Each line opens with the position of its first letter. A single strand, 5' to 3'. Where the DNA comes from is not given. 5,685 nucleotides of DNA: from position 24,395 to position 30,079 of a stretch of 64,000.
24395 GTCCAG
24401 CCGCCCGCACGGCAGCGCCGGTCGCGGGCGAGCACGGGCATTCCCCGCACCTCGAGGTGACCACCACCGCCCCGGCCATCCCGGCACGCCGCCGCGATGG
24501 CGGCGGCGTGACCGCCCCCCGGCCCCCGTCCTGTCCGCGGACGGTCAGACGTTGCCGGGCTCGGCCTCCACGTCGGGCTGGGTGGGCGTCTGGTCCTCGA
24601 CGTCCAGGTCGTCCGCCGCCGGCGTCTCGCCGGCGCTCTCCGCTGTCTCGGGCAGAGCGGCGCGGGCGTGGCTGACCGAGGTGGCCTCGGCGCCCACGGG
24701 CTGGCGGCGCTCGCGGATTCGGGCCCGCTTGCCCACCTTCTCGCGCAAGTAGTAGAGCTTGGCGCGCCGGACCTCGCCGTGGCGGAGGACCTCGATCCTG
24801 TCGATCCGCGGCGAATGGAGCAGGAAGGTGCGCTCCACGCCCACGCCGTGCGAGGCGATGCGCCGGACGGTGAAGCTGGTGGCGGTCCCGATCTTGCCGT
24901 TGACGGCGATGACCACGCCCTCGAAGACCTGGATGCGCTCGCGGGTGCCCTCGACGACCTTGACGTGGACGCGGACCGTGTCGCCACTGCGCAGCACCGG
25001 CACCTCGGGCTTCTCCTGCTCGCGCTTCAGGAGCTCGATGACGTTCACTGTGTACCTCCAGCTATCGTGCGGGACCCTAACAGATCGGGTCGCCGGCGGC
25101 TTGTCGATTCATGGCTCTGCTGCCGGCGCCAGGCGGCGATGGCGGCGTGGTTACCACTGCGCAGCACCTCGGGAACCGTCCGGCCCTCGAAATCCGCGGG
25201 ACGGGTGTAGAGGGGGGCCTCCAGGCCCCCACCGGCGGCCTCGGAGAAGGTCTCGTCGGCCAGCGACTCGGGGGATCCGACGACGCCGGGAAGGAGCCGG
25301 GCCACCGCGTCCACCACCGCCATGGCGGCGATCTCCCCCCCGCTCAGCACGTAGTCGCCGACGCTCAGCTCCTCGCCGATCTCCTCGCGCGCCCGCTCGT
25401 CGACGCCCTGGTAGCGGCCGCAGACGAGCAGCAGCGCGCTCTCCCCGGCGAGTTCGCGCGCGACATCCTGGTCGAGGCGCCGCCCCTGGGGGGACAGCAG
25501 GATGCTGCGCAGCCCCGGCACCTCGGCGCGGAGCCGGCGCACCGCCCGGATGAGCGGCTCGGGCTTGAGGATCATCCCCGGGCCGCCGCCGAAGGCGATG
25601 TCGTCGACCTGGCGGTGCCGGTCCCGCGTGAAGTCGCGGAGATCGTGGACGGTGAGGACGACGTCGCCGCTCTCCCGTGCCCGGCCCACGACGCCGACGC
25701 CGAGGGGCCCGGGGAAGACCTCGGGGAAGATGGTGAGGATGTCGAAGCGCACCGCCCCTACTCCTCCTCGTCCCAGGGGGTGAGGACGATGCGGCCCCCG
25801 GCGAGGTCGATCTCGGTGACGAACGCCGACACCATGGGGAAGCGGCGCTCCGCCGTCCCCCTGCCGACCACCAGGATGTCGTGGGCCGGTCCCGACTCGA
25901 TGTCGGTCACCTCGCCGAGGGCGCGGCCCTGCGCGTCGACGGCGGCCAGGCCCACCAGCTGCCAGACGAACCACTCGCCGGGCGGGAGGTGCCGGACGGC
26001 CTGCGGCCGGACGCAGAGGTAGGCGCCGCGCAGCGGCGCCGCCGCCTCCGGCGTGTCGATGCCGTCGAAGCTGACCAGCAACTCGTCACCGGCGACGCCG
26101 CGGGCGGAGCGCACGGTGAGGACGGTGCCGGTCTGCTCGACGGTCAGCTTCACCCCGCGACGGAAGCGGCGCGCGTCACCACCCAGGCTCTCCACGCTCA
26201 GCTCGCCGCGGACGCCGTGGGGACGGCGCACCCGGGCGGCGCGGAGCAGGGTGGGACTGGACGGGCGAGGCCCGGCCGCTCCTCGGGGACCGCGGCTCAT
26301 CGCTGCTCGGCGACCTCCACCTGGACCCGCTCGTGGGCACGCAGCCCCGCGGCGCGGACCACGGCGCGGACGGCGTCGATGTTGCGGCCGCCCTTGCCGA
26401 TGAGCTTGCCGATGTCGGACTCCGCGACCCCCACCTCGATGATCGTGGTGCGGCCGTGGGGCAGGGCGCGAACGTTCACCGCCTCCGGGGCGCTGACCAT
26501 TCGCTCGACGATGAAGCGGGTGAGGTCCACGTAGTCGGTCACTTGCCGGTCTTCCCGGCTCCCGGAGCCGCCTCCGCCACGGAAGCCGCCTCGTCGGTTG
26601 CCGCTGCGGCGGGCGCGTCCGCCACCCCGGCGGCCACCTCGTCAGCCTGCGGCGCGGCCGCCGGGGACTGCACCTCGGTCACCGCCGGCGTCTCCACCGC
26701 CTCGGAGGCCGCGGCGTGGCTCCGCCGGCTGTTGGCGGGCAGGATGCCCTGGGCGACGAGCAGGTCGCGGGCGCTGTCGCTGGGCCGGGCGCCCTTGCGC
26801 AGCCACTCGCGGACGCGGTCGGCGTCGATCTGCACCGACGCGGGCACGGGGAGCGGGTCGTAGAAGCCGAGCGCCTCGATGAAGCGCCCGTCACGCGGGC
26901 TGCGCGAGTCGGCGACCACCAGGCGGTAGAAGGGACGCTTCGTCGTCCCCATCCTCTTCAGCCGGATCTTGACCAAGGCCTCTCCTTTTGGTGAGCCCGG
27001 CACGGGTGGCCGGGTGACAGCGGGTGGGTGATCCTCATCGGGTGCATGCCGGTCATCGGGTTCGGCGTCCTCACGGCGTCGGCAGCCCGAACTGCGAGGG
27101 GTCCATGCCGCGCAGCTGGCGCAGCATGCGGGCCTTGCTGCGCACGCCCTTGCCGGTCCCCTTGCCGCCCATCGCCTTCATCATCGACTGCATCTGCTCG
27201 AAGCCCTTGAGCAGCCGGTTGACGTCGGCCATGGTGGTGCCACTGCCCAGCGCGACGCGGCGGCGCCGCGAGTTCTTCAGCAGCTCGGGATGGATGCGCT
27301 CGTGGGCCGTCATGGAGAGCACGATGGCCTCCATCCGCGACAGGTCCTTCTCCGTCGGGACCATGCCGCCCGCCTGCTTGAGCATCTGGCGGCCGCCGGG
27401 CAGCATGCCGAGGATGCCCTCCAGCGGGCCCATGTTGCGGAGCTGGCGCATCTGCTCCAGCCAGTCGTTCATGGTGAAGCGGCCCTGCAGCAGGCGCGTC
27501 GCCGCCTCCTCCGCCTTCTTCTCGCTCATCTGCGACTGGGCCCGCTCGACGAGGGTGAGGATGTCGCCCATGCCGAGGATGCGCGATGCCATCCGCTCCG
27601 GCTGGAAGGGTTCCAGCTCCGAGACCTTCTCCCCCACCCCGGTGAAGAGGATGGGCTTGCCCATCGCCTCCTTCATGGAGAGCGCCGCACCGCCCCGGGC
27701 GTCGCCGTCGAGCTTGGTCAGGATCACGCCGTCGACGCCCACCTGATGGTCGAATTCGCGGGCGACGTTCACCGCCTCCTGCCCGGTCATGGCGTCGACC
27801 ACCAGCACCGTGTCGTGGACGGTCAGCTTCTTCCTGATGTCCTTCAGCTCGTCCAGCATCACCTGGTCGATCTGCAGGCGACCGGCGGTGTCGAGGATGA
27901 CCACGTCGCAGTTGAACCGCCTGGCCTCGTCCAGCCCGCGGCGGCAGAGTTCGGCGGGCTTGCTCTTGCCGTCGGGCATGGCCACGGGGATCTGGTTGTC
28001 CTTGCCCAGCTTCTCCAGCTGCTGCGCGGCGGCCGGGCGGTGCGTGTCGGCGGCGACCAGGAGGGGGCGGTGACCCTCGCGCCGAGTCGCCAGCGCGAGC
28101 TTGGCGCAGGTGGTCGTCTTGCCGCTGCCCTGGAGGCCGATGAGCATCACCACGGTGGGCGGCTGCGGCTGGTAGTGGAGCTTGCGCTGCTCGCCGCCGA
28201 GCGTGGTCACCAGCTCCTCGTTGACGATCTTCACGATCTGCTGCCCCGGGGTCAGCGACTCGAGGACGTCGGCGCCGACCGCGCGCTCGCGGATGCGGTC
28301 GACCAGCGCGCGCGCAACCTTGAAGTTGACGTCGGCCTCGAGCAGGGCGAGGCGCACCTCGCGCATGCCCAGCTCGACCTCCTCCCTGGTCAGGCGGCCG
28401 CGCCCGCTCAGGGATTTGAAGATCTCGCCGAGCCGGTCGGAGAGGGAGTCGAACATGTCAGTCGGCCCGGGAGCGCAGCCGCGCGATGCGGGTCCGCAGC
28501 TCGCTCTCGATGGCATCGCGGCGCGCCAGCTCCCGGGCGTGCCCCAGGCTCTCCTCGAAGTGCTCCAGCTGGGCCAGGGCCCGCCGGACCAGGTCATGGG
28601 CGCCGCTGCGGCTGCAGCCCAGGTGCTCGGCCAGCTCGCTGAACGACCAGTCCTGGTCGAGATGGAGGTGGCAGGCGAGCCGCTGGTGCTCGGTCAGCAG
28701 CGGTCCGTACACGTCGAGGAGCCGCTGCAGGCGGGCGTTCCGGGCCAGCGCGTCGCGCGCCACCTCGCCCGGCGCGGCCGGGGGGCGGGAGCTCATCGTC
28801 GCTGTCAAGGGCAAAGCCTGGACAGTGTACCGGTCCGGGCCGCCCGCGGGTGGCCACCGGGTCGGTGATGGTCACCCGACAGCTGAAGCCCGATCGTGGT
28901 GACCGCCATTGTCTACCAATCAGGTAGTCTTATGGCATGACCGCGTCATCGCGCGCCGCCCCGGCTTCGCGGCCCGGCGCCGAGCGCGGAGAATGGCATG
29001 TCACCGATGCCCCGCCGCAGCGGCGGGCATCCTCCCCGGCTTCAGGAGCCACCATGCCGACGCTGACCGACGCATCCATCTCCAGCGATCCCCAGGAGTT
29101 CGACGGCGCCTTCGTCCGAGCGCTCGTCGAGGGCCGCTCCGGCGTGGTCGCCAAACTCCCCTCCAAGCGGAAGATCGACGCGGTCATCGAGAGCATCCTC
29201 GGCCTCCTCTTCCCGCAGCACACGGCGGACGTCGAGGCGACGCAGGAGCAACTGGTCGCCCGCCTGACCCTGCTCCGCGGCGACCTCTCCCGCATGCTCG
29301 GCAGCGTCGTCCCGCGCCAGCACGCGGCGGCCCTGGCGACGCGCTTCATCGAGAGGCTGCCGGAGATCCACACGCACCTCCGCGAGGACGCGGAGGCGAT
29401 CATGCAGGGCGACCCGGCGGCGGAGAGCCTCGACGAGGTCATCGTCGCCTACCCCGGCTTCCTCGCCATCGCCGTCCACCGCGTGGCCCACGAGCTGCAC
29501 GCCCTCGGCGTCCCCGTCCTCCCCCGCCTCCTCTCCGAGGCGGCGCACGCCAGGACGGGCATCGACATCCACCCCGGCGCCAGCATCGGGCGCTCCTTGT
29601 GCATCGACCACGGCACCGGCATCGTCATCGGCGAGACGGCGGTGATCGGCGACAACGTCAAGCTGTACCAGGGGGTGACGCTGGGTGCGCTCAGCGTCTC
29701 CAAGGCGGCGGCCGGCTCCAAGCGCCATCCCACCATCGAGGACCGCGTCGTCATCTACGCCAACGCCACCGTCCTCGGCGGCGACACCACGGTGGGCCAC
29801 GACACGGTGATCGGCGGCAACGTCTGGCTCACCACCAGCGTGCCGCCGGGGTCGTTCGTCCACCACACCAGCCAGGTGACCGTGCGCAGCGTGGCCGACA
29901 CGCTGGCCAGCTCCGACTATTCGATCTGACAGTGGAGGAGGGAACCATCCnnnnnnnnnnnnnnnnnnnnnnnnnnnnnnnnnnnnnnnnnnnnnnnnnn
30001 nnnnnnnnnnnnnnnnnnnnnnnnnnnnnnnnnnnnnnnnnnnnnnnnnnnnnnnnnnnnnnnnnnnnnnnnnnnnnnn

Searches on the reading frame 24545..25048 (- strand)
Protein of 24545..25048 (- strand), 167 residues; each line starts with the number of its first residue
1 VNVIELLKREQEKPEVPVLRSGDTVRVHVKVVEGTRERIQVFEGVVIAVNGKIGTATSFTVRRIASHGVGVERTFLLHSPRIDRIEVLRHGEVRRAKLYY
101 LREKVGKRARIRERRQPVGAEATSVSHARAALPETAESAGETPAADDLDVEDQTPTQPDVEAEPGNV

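Call 29: search_protein_families(library=pfam, proteins=[window:24545-25048:-], max_evalue=0.00001)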
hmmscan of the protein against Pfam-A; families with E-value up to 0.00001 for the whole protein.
window:24545-25048:- (167 aa): 1 family
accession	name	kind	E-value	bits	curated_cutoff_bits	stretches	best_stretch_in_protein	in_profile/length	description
PF01245.26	Ribosomal_L19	-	1.2e-43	148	22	1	3-114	2-111/111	Ribosomal protein L19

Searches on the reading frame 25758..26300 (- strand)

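Call 29: search_protein_families(library=pfam, proteins=[window:25758-26300:-], max_evalue=0.00001)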
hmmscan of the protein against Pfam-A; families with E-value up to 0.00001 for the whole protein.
window:25758-26300:- (180 aa): 2 families
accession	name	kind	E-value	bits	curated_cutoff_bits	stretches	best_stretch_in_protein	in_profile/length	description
PF01782.24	RimM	-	1.6e-14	54.3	23.5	1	22-98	3-81/84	RimM N-terminal domain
PF24986.1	PRC_RimM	-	8.6e-14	51.4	27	1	114-175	3-65/69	RimM PRC barrel domain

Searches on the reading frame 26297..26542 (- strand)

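Call 29: search_protein_families(library=pfam, proteins=[window:26297-26542:-], max_evalue=0.00001)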
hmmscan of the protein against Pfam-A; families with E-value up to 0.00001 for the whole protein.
window:26297-26542:- (81 aa): 1 family
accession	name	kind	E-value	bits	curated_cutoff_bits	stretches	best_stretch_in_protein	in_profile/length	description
PF13083.13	KH_KhpA-B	-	2.3e-17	63.1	32.1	1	7-77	3-73/73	KhpA/KhpB, KH domain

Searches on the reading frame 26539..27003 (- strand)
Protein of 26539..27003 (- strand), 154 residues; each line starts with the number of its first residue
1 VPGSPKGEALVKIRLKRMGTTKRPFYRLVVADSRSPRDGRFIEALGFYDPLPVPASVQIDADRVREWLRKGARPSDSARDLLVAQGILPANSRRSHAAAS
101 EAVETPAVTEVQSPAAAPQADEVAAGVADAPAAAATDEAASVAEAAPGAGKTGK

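Call 29: search_protein_families(library=pfam, proteins=[window:26539-27003:-], max_evalue=0.00001)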
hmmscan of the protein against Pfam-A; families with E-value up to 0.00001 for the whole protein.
window:26539-27003:- (154 aa): 1 family
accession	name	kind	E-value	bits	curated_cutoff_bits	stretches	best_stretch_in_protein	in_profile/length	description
PF00886.24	Ribosomal_S16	-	3.7e-26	91.3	27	1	17-75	1-62/62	Ribosomal protein S16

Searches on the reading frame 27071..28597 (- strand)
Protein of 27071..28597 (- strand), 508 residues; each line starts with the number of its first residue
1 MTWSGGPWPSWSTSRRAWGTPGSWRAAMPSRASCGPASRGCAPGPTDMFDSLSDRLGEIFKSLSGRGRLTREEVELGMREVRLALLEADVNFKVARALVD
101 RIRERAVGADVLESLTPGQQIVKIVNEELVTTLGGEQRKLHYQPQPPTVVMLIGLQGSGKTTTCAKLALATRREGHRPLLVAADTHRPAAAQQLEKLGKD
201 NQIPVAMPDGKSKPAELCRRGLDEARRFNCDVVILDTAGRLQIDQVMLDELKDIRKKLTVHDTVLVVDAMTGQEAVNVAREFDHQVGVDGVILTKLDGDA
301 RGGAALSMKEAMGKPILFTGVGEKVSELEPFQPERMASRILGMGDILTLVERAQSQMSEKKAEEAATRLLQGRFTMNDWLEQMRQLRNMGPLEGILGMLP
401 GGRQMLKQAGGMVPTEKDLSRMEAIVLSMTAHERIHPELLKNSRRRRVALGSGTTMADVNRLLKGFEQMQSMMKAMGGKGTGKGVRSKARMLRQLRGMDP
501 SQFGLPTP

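Call 29: search_protein_families(library=pfam, proteins=[window:27071-28597:-], max_evalue=0.00001)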
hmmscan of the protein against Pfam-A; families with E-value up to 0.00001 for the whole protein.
window:27071-28597:- (508 aa): 5 families
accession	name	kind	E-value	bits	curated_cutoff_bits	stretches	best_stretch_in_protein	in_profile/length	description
PF00448.28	SRP54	-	3.6e-72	242.6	22.7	1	147-342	1-196/196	SRP54-type protein, GTPase domain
PF02978.25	SRP_SPB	-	6.3e-32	110.2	27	1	373-473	1-91/91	Signal peptide binding domain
PF02881.24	SRP54_N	-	1e-20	74.1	22.4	1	52-129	1-75/75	SRP54-type protein, helical bundle domain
PF01656.29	CbiA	-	5.9e-07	29.9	25.4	1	157-303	9-90/125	CobQ/CobB/MinD/ParA nucleotide binding domain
PF13401.12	AAA_22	-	1.1e-06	29.4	27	1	148-256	6-109/130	AAA domain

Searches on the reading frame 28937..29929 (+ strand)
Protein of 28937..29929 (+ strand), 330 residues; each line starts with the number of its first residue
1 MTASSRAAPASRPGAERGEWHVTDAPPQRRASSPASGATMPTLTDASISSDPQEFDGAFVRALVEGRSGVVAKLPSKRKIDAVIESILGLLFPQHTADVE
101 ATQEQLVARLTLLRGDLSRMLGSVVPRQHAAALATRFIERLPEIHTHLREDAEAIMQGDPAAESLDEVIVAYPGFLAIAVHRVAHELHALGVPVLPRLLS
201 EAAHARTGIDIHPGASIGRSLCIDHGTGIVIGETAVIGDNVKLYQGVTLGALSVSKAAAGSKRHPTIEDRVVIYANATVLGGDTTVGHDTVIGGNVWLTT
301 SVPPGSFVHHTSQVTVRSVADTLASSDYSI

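Call 29: search_protein_families(library=pfam, proteins=[window:28937-29929:+], max_evalue=0.00001)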
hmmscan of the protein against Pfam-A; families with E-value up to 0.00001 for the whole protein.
window:28937-29929:+ (330 aa): 1 family
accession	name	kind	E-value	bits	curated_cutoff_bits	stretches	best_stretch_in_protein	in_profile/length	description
PF00132.30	Hexapep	-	1e-07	31.8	27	0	264-299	1-35/36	Bacterial transferase hexapeptide (six repeats)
